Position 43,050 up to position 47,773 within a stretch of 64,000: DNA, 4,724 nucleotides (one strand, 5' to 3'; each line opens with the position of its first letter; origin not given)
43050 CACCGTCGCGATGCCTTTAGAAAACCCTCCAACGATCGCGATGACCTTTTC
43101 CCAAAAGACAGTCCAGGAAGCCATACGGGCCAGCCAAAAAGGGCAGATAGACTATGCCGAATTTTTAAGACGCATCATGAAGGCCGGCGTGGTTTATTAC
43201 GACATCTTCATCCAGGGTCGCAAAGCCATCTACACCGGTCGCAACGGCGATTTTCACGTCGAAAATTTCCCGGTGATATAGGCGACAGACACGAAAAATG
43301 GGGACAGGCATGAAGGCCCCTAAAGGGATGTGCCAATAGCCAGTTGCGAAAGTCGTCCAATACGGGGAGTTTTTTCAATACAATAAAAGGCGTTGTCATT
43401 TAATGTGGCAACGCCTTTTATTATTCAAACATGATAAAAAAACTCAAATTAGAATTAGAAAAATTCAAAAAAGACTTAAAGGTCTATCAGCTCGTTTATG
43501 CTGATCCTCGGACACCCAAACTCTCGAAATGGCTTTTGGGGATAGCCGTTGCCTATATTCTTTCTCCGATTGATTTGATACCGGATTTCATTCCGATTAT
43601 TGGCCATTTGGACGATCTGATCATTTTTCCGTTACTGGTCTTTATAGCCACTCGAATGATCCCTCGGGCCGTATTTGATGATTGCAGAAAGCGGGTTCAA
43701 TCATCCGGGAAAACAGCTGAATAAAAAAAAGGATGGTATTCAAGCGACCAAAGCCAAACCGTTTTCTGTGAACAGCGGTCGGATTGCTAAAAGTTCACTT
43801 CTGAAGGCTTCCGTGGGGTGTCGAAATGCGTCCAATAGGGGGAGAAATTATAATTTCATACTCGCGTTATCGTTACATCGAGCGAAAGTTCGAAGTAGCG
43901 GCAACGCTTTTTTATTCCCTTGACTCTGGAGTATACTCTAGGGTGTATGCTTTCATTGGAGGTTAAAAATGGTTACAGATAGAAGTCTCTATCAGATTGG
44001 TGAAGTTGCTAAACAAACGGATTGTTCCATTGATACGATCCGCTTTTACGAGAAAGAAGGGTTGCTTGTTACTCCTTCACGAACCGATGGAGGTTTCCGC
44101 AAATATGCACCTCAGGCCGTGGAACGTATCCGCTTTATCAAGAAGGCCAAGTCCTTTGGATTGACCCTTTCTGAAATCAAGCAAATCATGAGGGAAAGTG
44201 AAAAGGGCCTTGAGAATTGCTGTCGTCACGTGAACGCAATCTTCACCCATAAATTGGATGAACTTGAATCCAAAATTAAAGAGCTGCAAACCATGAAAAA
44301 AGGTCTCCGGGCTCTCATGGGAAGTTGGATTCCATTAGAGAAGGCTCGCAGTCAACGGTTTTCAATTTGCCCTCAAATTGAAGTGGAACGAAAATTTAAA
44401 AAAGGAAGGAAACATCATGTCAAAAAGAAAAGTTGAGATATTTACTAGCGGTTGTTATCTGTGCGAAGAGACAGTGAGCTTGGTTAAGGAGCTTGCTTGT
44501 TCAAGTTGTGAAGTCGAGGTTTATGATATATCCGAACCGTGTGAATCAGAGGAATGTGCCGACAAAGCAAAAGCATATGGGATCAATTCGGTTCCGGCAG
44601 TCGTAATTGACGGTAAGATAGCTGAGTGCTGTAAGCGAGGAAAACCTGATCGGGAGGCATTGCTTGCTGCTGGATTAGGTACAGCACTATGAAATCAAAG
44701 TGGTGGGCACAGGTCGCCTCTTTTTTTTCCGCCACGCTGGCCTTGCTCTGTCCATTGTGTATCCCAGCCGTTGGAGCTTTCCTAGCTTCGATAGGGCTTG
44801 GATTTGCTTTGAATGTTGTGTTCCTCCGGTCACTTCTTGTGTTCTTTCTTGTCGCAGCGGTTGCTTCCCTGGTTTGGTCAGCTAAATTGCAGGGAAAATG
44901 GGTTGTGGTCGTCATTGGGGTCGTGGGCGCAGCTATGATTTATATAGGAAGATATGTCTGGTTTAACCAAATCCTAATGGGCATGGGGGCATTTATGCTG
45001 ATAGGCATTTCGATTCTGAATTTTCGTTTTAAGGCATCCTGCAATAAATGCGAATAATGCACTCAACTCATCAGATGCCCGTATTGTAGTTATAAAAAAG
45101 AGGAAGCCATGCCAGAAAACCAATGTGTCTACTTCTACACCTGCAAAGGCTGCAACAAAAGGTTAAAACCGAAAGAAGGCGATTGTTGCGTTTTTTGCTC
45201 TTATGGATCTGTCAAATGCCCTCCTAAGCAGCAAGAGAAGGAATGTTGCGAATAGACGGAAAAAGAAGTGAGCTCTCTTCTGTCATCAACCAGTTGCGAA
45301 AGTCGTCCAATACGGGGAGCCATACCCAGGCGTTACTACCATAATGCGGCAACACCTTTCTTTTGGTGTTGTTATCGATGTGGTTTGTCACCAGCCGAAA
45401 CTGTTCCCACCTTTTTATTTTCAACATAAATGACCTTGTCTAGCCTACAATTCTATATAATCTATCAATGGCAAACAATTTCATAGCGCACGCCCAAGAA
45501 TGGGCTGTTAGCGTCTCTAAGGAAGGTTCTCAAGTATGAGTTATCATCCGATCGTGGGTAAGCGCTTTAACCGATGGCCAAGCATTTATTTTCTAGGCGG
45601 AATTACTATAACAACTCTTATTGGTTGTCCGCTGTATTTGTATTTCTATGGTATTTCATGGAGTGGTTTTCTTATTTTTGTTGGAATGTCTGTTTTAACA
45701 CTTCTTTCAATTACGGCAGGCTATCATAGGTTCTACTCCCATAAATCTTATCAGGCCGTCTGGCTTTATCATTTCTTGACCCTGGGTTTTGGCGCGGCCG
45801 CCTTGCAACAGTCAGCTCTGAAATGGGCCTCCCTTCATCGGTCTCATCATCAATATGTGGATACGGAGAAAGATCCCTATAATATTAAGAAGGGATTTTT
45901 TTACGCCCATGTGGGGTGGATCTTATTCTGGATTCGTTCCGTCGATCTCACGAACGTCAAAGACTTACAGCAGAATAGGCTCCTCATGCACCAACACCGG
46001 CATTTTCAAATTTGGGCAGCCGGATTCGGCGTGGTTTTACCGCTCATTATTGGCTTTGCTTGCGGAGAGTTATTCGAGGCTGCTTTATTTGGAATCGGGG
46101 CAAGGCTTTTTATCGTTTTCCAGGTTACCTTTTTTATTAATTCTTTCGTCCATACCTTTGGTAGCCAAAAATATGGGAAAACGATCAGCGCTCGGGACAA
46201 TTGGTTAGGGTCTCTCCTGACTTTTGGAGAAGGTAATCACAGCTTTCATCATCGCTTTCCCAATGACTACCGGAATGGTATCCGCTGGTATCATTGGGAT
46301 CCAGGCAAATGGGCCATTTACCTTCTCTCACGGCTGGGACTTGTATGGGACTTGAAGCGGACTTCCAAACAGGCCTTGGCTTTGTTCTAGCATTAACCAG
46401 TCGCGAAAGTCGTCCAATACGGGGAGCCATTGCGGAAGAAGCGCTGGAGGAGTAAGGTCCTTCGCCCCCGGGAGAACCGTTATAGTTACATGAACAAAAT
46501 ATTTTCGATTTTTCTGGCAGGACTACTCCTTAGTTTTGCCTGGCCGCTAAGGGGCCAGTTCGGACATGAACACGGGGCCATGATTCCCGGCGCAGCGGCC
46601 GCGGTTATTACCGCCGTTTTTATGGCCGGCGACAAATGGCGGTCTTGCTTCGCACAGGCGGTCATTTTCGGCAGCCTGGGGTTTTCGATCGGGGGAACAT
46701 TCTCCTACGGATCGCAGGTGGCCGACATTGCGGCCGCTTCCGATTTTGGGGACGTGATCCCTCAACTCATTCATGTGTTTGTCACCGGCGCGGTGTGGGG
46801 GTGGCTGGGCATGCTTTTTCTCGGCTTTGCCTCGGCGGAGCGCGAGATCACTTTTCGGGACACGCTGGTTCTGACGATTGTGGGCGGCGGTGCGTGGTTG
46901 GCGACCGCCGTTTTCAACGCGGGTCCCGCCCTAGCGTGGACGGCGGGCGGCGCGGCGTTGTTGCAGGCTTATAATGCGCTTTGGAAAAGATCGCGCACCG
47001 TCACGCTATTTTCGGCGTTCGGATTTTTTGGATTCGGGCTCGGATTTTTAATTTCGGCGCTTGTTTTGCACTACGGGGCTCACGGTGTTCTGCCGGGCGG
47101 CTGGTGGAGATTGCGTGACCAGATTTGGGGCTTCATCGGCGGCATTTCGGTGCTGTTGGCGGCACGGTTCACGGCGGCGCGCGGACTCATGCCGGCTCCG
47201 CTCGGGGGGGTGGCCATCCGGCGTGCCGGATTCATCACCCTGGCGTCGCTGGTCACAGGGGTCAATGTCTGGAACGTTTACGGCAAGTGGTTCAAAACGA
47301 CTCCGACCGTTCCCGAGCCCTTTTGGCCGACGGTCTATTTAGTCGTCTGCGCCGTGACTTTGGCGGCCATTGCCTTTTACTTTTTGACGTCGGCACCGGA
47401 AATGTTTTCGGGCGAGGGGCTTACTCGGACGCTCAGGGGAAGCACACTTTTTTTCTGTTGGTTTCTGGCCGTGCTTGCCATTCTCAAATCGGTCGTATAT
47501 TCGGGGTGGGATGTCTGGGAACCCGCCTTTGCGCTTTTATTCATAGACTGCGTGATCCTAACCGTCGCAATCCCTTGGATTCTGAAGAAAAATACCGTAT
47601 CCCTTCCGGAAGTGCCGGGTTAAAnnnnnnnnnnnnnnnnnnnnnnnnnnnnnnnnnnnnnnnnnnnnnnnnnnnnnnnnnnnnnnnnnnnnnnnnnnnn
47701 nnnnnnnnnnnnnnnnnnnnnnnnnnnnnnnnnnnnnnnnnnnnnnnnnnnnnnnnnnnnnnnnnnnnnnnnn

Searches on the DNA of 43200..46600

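Call 27: search_rna_families(source=window, start=43200, end=46600, threshold=evalue, max_evalue=5)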
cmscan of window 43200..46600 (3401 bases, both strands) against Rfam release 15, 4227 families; matches with E-value up to 5: 3.
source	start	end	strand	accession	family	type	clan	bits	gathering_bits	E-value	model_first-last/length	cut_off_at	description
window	43426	43502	+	RF01171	snoR4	Gene; snRNA; snoRNA; CD-box;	-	24.4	60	2.9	1-80/80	no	Small nucleolar RNA snoR4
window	43374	43427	-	RF00713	mir-239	Gene; miRNA;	-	17.7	49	3.5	1-74/74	no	mir-239 microRNA precursor family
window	46190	46256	-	RF01152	sR1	Gene; snRNA; snoRNA; CD-box;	-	13.4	45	3.5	1-57/57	no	Small nucleolar RNA sR1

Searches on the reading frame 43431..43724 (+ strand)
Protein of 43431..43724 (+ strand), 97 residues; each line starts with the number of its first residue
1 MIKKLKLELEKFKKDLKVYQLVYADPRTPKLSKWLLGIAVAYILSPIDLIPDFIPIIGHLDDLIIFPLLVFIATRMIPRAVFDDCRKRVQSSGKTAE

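Call 13: search_protein_families(library=pfam, proteins=[window:43431-43724:+], max_evalue=0.01)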
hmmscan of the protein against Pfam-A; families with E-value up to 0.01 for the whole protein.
window:43431-43724:+ (97 aa): 1 family
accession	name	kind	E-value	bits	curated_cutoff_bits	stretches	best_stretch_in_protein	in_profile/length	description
PF06803.17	DUF1232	-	3.5e-15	55.9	23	1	33-68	2-37/37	Protein of unknown function (DUF1232)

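Call 89: find_encoding_contigs(protein=window:43431-43724:+, flank=6000, max_places=6)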
Protein window:43431-43724:+ (97 aa): 1 contig read that carries it; 1 place shown.
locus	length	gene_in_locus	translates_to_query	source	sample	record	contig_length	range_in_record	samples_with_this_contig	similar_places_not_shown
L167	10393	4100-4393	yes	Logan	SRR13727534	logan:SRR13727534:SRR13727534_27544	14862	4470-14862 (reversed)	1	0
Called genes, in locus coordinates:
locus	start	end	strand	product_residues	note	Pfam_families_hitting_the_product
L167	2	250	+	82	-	?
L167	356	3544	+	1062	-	-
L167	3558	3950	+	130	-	PF07166:DUF1398 (weak)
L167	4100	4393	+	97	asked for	PF06803:DUF1232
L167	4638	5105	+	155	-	PF00376:MerR, PF13411:MerR_1, PF09278:MerR-DNA-bind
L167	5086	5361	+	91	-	PF13192:Thioredoxin_3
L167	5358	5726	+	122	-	PF03203:MerC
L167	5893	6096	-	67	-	-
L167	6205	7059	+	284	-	PF00487:FA_desaturase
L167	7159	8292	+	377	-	-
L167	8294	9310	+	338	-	-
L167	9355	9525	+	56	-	-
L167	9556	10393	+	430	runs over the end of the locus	PF05430:Methyltransf_30, PF00881:Nitroreductase, PF14512:TM1586_NiRdase (faint), PF00881:Nitroreductase (weak)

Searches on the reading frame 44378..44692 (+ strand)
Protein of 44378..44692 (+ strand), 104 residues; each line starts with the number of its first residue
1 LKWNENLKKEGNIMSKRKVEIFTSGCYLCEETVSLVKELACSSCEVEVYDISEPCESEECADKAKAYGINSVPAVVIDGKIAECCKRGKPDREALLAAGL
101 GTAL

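Call 13: search_protein_families(library=pfam, proteins=[window:44378-44692:+], max_evalue=0.01)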
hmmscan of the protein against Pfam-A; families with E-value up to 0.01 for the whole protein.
window:44378-44692:+ (104 aa): 2 families
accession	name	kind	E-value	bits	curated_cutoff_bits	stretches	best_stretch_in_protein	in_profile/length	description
PF13192.12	Thioredoxin_3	-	8.2e-08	32.6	24.8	1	18-81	2-59/76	Thioredoxin domain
PF00462.30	Glutaredoxin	-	0.00064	20.3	22.9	1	19-80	1-58/60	Glutaredoxin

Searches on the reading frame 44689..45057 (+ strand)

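Call 13: search_protein_families(library=pfam, proteins=[window:44689-45057:+], max_evalue=0.01)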
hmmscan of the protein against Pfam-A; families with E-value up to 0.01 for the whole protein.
window:44689-45057:+ (122 aa): 1 family
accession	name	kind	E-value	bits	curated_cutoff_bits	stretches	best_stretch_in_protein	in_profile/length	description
PF03203.19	MerC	-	1.1e-10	42.5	27.6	1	13-113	6-108/108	MerC mercury resistance protein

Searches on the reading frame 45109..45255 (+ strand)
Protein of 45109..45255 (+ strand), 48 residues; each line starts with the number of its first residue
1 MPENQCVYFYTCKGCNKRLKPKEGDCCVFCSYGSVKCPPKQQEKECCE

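Call 13: search_protein_families(library=pfam, proteins=[window:45109-45255:+], max_evalue=0.01)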
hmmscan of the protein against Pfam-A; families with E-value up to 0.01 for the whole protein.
window:45109-45255:+ (48 aa): 1 family
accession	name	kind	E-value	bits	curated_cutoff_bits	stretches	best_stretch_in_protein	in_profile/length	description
PF05810.19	NinF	-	0.0046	17.3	27.5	1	11-32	1-22/25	NinF protein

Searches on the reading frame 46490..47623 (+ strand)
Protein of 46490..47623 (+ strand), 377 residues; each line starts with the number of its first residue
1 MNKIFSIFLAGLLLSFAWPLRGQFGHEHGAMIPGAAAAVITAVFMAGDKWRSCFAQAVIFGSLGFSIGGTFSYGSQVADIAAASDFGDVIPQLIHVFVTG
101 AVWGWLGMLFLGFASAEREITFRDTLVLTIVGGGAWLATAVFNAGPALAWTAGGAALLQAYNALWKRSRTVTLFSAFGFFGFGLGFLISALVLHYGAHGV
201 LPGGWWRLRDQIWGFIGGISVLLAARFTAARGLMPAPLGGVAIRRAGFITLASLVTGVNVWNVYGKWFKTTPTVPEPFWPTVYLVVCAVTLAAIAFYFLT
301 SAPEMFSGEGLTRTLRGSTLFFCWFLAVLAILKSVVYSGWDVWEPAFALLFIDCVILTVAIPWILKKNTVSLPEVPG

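Call 13: search_protein_families(library=pfam, proteins=[window:46490-47623:+], max_evalue=0.01)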
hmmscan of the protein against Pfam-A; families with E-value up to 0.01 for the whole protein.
window:46490-47623:+ (377 aa): 0 families

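Call 29: find_homologous_proteins(query=window:46490-47623:+, max_evalue=1e-10)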
Query window:46490-47623:+ (377 aa): 23 proteins with E <= 1e-10 among 8000 candidates.
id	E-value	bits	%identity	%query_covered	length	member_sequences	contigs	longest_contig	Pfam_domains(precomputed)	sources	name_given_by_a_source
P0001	3.3e-245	832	100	100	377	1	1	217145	-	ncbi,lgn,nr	ncbi:MAG: hypothetical protein Q8R76_06110 [Candidatus Omnitrophota bacterium]|nr:hypothetical prote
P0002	7.3e-152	525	66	98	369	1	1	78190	-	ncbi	-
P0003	9.9e-118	412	55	98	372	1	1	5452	-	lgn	-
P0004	1.5e-102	362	48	97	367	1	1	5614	-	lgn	-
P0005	5.7e-91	324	47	97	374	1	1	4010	-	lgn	-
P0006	9.0e-88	314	44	97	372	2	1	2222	-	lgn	-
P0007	1.3e-81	293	43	97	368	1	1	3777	-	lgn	-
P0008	7.3e-77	278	43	99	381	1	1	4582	-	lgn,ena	-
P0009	2.6e-71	259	41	96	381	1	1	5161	-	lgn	-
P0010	1.5e-70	257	42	96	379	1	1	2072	-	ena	-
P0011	5.5e-70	255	40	96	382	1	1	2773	-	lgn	-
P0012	2.0e-68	250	40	91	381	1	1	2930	-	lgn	-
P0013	1.1e-66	244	40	94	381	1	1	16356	-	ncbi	-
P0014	4.0e-66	242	43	93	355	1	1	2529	-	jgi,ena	-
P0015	5.5e-66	242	40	96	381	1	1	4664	-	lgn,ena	-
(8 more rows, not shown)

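Call 30: find_encoding_contigs(protein=P0002, flank=10000, max_places=3)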
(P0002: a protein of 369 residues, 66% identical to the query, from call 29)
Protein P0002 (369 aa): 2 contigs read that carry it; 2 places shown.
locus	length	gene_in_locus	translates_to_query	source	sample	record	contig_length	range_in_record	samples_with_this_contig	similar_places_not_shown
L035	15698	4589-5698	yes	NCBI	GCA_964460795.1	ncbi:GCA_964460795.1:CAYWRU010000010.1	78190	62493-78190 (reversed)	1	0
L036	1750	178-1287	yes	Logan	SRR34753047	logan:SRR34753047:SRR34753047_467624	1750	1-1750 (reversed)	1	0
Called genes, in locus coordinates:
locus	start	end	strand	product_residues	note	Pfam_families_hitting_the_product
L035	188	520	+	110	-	PF02694:UPF0060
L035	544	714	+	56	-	-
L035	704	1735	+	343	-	PF13581:HATPase_c_2, PF02518:HATPase_c (weak), PF14213:DUF4325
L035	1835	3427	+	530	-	PF00009:GTP_EFTU, PF01926:MMR_HSR1 (weak), PF22042:EF-G_D2, PF03144:GTP_EFTU_D2, PF16658:RF3_C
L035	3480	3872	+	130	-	-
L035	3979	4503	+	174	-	PF00719:Pyrophosphatase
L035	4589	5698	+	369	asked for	-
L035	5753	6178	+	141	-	PF00383:dCMP_cyt_deam_1, PF14437:MafB19-deam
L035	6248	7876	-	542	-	PF00118:Cpn60_TCP1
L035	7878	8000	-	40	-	-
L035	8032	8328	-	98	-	PF00166:Cpn10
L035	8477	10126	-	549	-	-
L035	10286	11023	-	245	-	PF03309:Pan_kinase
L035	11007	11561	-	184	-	PF03099:BPL_LplA_LipB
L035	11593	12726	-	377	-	PF01168:Ala_racemase_N, PF00842:Ala_racemase_C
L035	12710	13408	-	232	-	PF00814:TsaD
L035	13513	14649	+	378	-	-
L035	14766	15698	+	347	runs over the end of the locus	PF03773:ArsP_1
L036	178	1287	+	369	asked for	-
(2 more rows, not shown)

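Call 31: find_encoding_contigs(protein=P0003, flank=10000, max_places=3)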
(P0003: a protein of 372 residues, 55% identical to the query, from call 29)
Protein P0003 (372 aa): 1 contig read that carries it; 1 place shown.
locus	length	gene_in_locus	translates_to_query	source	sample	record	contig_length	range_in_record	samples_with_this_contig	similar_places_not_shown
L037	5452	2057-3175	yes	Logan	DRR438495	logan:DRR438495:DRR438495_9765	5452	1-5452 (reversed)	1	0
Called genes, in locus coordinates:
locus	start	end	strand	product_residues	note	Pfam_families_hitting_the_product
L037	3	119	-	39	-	?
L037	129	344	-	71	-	PF14384:BrnA_antitoxin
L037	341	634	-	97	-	PF04365:BrnT_toxin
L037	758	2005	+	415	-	PF07690:MFS_1, PF05977:MFS_3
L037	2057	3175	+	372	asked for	-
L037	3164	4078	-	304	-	PF04338:DUF481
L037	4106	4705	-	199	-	PF03352:Adenine_glyco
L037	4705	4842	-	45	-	-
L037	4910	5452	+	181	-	?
